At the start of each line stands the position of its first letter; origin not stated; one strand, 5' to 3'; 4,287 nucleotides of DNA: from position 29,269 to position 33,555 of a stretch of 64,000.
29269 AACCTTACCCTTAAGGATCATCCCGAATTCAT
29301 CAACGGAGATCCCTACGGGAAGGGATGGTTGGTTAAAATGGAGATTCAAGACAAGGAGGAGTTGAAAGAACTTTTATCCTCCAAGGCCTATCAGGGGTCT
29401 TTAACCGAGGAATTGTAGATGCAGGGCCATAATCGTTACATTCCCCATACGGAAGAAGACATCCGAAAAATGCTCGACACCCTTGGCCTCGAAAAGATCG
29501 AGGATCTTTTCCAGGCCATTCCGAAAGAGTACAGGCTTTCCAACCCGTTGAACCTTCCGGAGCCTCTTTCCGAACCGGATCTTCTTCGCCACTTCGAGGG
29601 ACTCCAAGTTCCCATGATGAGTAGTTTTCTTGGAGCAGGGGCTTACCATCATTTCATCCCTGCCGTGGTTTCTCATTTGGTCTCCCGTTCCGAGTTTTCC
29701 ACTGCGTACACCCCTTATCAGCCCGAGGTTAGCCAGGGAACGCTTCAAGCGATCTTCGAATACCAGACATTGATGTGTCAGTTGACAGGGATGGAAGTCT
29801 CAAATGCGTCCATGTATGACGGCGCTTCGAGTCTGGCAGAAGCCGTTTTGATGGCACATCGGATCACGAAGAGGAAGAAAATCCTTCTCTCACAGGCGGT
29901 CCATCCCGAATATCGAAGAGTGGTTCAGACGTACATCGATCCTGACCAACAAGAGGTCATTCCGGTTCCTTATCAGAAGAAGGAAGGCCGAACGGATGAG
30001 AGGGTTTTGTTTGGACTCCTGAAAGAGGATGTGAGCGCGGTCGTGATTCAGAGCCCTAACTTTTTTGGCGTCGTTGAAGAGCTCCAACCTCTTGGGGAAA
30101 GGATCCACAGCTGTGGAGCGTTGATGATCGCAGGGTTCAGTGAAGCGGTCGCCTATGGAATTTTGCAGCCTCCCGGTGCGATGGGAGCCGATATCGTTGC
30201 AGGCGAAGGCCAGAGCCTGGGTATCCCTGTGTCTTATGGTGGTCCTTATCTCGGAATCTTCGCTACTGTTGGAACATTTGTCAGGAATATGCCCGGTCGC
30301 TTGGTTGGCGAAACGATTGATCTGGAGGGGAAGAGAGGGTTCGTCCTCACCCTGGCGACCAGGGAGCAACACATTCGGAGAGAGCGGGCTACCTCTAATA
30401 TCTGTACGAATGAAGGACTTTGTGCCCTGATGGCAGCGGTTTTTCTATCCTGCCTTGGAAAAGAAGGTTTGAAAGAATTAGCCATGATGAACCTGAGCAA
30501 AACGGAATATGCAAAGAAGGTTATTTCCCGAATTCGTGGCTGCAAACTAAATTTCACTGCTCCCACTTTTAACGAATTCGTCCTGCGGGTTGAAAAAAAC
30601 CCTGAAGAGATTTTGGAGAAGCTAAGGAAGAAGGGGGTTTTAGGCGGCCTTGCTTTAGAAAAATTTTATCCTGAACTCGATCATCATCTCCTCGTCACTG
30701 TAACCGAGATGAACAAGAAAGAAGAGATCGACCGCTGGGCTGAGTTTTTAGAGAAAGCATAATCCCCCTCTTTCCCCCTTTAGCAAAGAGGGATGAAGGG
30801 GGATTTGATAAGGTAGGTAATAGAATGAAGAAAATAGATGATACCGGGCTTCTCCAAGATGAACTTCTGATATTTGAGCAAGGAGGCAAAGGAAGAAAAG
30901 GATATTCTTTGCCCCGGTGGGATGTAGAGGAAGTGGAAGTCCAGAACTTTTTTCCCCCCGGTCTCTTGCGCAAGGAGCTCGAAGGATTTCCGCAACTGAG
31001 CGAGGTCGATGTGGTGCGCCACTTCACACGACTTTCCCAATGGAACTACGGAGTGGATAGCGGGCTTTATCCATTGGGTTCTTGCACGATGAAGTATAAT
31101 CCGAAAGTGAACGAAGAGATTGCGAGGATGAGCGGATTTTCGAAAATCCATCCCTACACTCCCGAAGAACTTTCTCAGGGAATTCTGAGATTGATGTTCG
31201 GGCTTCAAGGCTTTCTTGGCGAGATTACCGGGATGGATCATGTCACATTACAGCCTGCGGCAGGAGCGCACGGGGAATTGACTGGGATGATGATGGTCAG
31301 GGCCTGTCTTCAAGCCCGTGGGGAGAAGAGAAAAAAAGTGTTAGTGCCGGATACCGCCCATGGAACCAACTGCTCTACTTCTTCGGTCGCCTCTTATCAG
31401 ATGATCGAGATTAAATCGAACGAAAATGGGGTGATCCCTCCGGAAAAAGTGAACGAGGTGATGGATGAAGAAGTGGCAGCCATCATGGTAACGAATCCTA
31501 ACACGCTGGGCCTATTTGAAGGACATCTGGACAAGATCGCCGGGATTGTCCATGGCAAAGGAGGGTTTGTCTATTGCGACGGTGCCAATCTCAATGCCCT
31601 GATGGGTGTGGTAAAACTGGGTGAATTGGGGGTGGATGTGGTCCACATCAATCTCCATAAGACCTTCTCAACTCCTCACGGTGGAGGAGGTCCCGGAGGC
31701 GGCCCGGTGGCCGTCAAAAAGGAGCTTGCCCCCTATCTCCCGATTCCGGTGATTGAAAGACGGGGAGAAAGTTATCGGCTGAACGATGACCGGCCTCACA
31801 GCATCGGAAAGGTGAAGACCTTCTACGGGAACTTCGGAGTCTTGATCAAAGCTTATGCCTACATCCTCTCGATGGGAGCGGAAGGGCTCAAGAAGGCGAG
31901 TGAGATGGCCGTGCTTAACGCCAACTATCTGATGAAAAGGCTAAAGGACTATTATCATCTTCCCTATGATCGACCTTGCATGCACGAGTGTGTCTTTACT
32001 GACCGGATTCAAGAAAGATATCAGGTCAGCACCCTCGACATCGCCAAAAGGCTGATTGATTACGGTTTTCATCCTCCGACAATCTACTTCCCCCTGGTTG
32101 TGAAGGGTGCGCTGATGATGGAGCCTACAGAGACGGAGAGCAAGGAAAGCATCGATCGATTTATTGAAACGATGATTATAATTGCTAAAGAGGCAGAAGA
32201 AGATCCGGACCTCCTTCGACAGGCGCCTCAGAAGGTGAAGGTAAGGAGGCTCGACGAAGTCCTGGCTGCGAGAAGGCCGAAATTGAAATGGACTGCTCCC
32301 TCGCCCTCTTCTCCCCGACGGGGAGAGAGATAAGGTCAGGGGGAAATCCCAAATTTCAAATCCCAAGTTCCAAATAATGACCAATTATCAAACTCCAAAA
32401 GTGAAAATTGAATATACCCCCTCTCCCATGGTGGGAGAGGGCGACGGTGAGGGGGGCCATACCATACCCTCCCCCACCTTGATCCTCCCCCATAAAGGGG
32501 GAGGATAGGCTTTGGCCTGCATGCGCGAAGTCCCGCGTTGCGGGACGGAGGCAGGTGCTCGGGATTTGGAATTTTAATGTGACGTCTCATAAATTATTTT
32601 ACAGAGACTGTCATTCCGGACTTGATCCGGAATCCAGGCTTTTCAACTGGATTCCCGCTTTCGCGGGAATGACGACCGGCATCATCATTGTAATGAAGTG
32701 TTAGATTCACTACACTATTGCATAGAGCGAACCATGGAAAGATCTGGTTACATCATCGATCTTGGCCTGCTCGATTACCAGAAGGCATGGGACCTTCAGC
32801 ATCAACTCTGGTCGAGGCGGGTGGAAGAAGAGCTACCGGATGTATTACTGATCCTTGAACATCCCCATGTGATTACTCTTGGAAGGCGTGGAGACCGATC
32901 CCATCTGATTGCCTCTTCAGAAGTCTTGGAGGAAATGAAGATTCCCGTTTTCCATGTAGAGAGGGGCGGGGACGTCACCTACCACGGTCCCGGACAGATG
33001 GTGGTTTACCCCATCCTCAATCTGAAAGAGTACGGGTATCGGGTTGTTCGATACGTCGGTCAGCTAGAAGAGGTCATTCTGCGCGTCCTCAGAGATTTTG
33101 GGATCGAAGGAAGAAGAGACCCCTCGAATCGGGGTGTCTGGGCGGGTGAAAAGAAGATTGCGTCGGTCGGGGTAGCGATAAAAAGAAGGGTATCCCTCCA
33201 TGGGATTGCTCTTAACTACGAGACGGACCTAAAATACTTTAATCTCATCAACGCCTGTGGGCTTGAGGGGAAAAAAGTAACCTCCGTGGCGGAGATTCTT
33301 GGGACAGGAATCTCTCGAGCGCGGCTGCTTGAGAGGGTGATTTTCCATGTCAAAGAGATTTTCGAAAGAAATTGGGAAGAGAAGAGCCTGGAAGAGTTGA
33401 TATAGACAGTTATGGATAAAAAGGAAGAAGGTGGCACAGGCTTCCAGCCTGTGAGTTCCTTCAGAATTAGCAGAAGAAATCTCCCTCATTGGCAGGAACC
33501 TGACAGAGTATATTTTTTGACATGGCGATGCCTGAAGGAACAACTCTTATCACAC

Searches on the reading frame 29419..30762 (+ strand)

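Call 41: search_protein_families(library=pfam, proteins=[window:29419-30762:+], max_evalue=0.00001)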
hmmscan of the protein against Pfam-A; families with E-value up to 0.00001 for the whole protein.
window:29419-30762:+ (447 aa): 1 family
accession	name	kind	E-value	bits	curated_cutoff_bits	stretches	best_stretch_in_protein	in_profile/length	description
PF02347.22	GDC-P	-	2.2e-134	449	26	1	5-439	1-424/429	Glycine cleavage system P-protein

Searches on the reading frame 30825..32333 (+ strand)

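Call 41: search_protein_families(library=pfam, proteins=[window:30825-32333:+], max_evalue=0.00001)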
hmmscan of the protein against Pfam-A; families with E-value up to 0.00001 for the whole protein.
window:30825-32333:+ (502 aa): 3 families
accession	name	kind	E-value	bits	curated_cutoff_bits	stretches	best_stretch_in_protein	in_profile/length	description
PF21478.3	GcvP2_C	-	2e-31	108.9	27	1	358-459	1-104/122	Glycine dehydrogenase, C-terminal domain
PF02347.22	GDC-P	-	4.4e-15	55.9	26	1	49-306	38-284/429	Glycine cleavage system P-protein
PF00266.25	Aminotran_5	-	5.7e-06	26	21.5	1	155-286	74-207/371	Aminotransferase class-V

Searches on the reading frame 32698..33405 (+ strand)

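Call 41: search_protein_families(library=pfam, proteins=[window:32698-33405:+], max_evalue=0.00001)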
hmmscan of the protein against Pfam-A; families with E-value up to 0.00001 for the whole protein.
window:32698-33405:+ (235 aa): 1 family
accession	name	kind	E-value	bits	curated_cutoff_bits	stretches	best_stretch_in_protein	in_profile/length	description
PF21948.1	LplA-B_cat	-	5.7e-47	160.7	27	1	26-215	1-196/200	Lipoyl protein ligase A/B catalytic domain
